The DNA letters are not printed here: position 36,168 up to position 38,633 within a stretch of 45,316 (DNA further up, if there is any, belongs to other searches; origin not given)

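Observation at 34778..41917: Compact 6-7 gene operon with no characterised counterpart I know of: (sORF)-TetR/PqqD-ATP-grasp-PLP decarboxylase-UT/M23 fusion-OM barrel-TPR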

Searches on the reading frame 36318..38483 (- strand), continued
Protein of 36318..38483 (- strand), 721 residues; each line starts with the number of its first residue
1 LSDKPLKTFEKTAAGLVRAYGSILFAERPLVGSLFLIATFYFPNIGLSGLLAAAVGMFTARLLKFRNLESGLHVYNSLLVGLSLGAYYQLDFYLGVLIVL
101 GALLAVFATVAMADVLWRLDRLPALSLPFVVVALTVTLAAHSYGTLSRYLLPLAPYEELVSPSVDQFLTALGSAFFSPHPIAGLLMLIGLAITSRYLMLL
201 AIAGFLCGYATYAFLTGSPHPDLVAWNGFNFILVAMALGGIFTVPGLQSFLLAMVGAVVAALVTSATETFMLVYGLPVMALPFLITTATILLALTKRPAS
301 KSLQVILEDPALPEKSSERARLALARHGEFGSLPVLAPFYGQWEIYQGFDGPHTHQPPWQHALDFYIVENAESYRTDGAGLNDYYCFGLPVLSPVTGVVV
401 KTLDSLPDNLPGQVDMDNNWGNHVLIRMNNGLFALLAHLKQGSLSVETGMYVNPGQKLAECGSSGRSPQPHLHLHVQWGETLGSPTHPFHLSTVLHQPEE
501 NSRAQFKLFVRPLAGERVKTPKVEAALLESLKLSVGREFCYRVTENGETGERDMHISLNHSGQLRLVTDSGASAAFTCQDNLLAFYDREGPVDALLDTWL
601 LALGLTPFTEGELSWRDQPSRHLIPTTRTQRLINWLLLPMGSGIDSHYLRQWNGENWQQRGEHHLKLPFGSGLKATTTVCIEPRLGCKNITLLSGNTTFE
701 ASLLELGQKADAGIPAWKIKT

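Call 51: predict_structure(alignment_id=A2)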
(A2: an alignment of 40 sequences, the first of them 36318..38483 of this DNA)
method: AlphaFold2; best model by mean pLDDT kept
length: 721 residues; sequences in the alignment: 40
mean_pLDDT: 87.3   pTM: 0.81
mean pLDDT of the five models: 87.3, 87.2, 86.4, 83.3, 83.1
residues with pLDDT >= 90: 365; 70-90: 297; 50-70: 55; < 50: 4
segments of 3 or more residues with pLDDT < 50: 1-3
pLDDT, mean of each block of 10 residues (from residue 1): 61 72 71 87 90 90 72 84 87 92 91 76 72 85 72 63 89 86 91 90 94 77 72 92 90 95 82 64 89 79 77 86 82 91 90 82 92 90 96 97 96 89 96 96 97 96 92 95 92 90 88 92 91 93 94 93 93 90 89 95 91 90 89 82 91 94 86 92 95 93 95 88 90
secondary structure, 60 per line:
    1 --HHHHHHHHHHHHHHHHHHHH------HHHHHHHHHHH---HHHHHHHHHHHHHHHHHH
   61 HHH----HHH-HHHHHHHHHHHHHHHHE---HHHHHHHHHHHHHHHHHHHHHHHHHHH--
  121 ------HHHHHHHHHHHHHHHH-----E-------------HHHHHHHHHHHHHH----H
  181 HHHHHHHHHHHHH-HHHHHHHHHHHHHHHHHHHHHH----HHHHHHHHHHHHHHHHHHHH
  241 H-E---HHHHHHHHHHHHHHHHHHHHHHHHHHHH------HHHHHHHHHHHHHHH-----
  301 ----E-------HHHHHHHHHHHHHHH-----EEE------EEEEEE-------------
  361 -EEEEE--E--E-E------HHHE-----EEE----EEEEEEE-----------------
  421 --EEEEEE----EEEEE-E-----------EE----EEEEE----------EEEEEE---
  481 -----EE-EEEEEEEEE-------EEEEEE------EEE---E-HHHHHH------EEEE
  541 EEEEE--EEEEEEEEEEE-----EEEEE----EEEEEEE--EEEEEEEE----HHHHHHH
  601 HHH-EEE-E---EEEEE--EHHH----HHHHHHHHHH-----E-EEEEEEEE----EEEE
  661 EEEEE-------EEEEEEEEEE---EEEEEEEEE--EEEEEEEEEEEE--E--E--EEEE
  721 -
elements in order (helices of 4 or more, strands of 3 or more residues): H3-22 H29-39 H43-63 H72-87 H92-118 H127-142 H162-175 H180-193 H195-216 H221-241 H247-274 H281-295 H313-327 E333-335 E342-347 E362-366 E390-392 E397-403 E423-428 E433-437 E457-461 E472-477 E489-497 E505-510 E517-519 H525-530 E537-545 E548-558 E564-568 E573-579 E582-589 H594-603 E605-607 E613-617 H628-637 E645-652 E657-665 E673-682 E686-694 E697-708 E717-720

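Call 54: fold_search(model_id=the predicted structure, library=pdb)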
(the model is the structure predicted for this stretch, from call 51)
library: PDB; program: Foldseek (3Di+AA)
matches with E <= 10: 653; with E <= 0.001: 66
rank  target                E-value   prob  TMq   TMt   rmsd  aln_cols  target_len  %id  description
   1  8xdf_A                7.1e-15  1.00  0.40  0.80   4.4       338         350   24  Cryo-EM structure of human urea transporter B. (released 2024-12-04)
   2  8xd9_A                7.1e-15  1.00  0.39  0.82   4.7       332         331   26  Cryo-EM structure of human urea transporter A2. (released 2024-12-04)
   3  4ezc_B                1.4e-14  1.00  0.39  0.78   4.7       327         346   24  Crystal Structure of the UT-B Urea Transporter from Bos Taurus (released 2012-06-27)
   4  3me1_A                1.7e-14  1.00  0.39  0.84   4.1       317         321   23  Crystal Structure of the Desulfovibro vulgaris Urea Transporter in the P3(1) Space Group at 3.86 (released 2011-01-19)
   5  3k3f                  1.8e-14  1.00  0.39  0.82   3.5       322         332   23  Crystal Structure of the Urea Transporter from Desulfovibrio Vulgaris (released 2009-11-17)
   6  8xdg_A                2.0e-14  1.00  0.38  0.77   4.8       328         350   22  Cryo-EM structure of zebrafish urea transporter. (released 2024-12-04)
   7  8xde_A                2.6e-14  1.00  0.40  0.80   4.9       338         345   24  Cryo-EM structure of human urea transporter A3. (released 2024-12-04)
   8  3me1_B                3.0e-14  1.00  0.39  0.84   4.6       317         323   24  Crystal Structure of the Desulfovibro vulgaris Urea Transporter in the P3(1) Space Group at 3.86 (released 2011-01-19)
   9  9j22_A                3.0e-14  1.00  0.40  0.80   4.8       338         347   25  structure of human urea transport protein slc14A1 with urea (released 2025-09-03)
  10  3m6e                  3.0e-14  1.00  0.39  0.81   4.6       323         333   24  F80A mutant of the Urea Transporter from Desulfovibrio Vulgaris (released 2010-08-04)
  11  8xd7_A                3.6e-14  1.00  0.38  0.80   5.0       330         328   26  Cryo-EM structure of inhibitor 25a bound human urea transporter A2. (released 2024-12-04)
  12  4ezc_A                4.0e-14  1.00  0.39  0.79   4.1       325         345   25  Crystal Structure of the UT-B Urea Transporter from Bos Taurus (released 2012-06-27)
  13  8blp_A                4.6e-14  1.00  0.40  0.79   4.8       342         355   24  Human Urea Transporter UT-B/UT1 in Complex with Inhibitor UTBinh-14 (released 2023-10-04)
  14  3k3g                  5.9e-14  1.00  0.39  0.82   4.0       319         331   24  Crystal Structure of the Urea Transporter from Desulfovibrio Vulgaris Bound to 1,3-dimethylurea (released 2009-11-17)
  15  6qd5                  7.6e-14  1.00  0.40  0.79   4.8       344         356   24  X-ray Structure of the Human Urea Channel SLC14A1/UT1 (released 2019-01-09)
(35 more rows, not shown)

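Call 82: search_protein_families(library=padloc, proteins=[window:36318-38483:-], max_evalue=0.001)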
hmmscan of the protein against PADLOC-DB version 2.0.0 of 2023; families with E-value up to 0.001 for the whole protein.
window:36318-38483:- (721 aa): 0 families

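Call 89: search_protein_families(library=pfam, proteins=[L003:13828-16566:+], max_evalue=0.001)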
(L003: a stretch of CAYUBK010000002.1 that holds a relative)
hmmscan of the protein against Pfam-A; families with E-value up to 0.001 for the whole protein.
L003:13828-16566:+ (912 aa): 5 families
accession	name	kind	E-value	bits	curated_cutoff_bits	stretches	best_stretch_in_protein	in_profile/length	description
PF02518.31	HATPase_c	-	7.1e-31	107.4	26.4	1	432-547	1-110/111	Histidine kinase-, DNA gyrase B-, and HSP90-like ATPase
PF00072.30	Response_reg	-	1.2e-25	90.2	30.2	1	577-686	2-109/111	Response regulator receiver domain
PF00512.31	HisKA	-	2.9e-21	75.7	26.9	1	321-386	1-66/66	His Kinase A (phospho-acceptor) domain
PF01627.28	Hpt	-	2.6e-11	44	24.6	1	744-811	3-71/84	Hpt domain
PF00672.30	HAMP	-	1e-10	42.2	25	1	231-284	1-52/53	HAMP domain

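Call 91: search_dna_similar(query=window:36318-38483:-, collection=plasmids, mode=protein, max_evalue=1e-10, max_rows=15)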
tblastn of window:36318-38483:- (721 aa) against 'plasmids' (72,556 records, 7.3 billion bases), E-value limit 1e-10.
Records with a match: 33; places in all: 33; records where one place covers at least 80% of the query: 0.
Best place of each record, by identity: <60% 33.
By first word of the organism name: Ensifer 7; Mesorhizobium 4; Listeria 3; Haloferax 3; Bacillus 3; Halocatena 2; Streptomyces 2; Clostridium 2; Thermus 1; Haloplanus 1; and 5 more.
By predicted mobility (MOB-suite, as given by PLSDB): non-mobilizable 27; conjugative 4; mobilizable 2.
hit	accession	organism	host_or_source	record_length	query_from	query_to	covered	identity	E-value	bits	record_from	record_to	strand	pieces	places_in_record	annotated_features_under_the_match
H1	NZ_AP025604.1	Thermus thermophilus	-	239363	338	477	19%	43.7%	2e-19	101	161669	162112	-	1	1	M23 family metallopeptidase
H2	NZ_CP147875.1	Haloplanus sp. GX21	cell culture,marine solar saltern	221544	320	477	22%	36.5%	3e-19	100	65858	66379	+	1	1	M23 family metallopeptidase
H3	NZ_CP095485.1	Halorientalis litorea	cell culture,salt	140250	322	477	22%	33.5%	1e-12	80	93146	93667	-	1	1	M23 family metallopeptidase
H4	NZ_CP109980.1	Halocatena marina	cell cuture,Qidong intertidal zone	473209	338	477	19%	37.1%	9e-19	99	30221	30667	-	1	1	M23 family metallopeptidase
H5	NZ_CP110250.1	Halocatena marina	cell cuture,Rudong intertidal zone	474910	338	477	19%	37.1%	9e-19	99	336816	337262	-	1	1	M23 family metallopeptidase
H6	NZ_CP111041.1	Haladaptatus caseinilyticus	cell culture,sediment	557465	338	477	19%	37.1%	6e-16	90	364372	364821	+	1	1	M23 family metallopeptidase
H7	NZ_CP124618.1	Tropicibacter oceani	pure culture,sediment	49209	332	477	20%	35.1%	4e-11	74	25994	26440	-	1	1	M23 family metallopeptidase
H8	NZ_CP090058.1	Listeria monocytogenes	sheep,Sheep outbreak - vaginal swab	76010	332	477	20%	35.1%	4e-11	74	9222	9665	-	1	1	M23 family metallopeptidase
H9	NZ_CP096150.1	Listeria monocytogenes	Caprinae (caprine),animal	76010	332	477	20%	35.1%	4e-11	74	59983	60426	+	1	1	M23 family metallopeptidase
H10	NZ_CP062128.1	Listeria monocytogenes FSL J1-208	caprine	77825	332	477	20%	35.1%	4e-11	74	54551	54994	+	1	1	M23 family metallopeptidase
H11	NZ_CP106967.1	Haloferax alexandrinus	-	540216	322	477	22%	31.8%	2e-11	76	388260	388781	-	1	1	M23 family metallopeptidase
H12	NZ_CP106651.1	Streptomyces sp. GBA 94-10 4N24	Phakellia ventilabrum,sponge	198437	319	479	22%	30.8%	7e-11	74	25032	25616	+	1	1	M23 family metallopeptidase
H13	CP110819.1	Streptomyces sp. GBA 94-10 4N24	pure culture,lab strain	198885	319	479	22%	30.8%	7e-11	74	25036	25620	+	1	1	peptidase M23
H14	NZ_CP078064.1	Haloferax larsenii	Cell culture,Salt Lake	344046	338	477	19%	35.1%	2e-14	85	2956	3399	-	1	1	M23 family metallopeptidase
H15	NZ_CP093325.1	Bacillus sp. N5-665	whole organism,peat soil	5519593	353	477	17%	38.9%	2e-16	92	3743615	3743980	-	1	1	none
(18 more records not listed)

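Call 92: get_annotated_region(hit=H1, flank=6000)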
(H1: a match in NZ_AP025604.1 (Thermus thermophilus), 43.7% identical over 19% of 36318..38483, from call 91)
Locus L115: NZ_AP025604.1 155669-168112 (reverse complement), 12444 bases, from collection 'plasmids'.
description: Thermus thermophilus strain SNM1-7 plasmid pTthSNM1-7b, complete sequence
organism: Thermus thermophilus (NCBI taxid 274)
taxonomy: Bacteria; Deinococcota; Deinococci; Thermales; Thermaceae; Thermus; Thermus thermophilus
host: -; source: -; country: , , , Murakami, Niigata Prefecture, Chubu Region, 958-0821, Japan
typing (MOB-suite, as given by PLSDB): non-mobilizable; replicon rep_cluster_1121
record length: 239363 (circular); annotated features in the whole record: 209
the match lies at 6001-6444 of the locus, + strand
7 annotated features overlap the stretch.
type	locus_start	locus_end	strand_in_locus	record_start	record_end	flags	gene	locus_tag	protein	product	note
CDS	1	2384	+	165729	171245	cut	-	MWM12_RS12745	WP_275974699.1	DEAD/DEAH box helicase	-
CDS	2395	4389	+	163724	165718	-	-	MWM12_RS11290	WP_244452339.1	3'-5' exonuclease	-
CDS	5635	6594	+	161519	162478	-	-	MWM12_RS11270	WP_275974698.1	M23 family metallopeptidase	GO:0006508 - proteolysis [Evidence IEA]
CDS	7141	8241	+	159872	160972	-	-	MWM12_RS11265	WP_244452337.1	transposase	GO:0006313 - DNA transposition [Evidence IEA]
CDS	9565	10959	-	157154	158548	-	csm6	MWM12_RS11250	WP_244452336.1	type III-A CRISPR-associated protein Csm6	-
CDS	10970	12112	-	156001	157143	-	csm5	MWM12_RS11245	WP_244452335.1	type III-A CRISPR-associated RAMP protein Csm5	GO:0043571 - maintenance of CRISPR repeat elements [Evidence IEA]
CDS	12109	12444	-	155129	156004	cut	-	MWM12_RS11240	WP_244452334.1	RAMP superfamily CRISPR-associated protein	-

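Call 93: get_annotated_region(hit=H2, flank=6000)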
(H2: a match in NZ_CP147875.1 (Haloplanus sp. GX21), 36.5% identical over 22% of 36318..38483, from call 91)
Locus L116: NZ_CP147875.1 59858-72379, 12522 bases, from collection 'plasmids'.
description: Haloplanus sp. GX21 plasmid unnamed1, complete sequence
organism: Haloplanus sp. GX21 (NCBI taxid 3127120)
taxonomy: Archaea; Euryarchaeota; Halobacteria; Halobacteriales; Haloferacaceae; Haloplanus; Haloplanus sp. GX21
host: -; source: cell culture,marine solar saltern; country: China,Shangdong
typing (MOB-suite, as given by PLSDB): non-mobilizable
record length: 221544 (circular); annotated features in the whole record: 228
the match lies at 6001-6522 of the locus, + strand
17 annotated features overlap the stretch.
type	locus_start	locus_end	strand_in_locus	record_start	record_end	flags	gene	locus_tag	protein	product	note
CDS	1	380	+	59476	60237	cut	-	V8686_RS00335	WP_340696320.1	ABC transporter ATP-binding protein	-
CDS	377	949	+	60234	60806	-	-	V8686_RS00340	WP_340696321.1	hypothetical protein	-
CDS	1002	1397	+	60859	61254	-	-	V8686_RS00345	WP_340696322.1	hypothetical protein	-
CDS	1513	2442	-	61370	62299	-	-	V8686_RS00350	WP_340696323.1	hypothetical protein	-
CDS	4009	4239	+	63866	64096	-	-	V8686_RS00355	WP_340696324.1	hypothetical protein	-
CDS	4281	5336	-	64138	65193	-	-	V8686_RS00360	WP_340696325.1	PQQ-binding-like beta-propeller repeat protein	-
CDS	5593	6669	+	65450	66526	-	-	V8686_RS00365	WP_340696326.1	M23 family metallopeptidase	GO:0006508 - proteolysis [Evidence IEA]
CDS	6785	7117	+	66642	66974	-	-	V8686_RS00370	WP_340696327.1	multidrug efflux SMR transporter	-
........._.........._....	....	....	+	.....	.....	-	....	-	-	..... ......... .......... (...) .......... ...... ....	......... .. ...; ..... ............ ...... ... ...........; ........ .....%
CDS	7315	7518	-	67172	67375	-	-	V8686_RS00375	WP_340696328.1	hypothetical protein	-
CDS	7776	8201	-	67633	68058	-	-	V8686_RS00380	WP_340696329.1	hypothetical protein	-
CDS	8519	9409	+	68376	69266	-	-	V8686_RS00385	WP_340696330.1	hypothetical protein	-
CDS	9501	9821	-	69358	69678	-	-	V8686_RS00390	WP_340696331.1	hypothetical protein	-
CDS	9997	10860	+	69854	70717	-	-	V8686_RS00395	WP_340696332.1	hypothetical protein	-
CDS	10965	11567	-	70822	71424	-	-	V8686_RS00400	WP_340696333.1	hypothetical protein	-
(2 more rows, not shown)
